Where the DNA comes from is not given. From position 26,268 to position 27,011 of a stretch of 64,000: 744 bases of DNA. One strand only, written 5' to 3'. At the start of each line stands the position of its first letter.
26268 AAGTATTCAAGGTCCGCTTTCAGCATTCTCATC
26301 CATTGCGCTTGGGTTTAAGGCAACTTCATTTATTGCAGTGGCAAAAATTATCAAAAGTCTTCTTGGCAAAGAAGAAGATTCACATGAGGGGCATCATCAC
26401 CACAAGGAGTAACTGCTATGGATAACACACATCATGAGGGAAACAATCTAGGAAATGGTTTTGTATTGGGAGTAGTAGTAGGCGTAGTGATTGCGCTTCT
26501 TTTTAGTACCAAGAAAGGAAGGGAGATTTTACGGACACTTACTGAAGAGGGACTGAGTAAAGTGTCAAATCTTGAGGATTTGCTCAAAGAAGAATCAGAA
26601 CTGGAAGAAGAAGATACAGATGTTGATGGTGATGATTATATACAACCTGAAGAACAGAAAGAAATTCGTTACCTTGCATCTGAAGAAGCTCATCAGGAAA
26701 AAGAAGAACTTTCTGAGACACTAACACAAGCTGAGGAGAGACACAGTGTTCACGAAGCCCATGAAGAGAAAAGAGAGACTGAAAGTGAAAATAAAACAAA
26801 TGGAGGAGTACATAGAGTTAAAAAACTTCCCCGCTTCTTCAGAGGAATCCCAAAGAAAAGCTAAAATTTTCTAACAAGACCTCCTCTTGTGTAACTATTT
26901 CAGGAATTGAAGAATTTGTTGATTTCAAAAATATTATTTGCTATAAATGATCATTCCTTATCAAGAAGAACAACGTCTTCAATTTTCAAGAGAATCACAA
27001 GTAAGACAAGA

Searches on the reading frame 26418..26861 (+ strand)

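Call 11: search_protein_families(library=pfam, proteins=[window:26418-26861:+], max_evalue=0.00001)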
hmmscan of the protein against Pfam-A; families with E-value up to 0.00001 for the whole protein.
window:26418-26861:+ (148 aa): 1 family
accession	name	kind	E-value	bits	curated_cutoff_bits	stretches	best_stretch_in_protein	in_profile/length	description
PF12732.12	YtxH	-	1.8e-08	35.1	37.5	1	14-56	3-45/71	YtxH-like protein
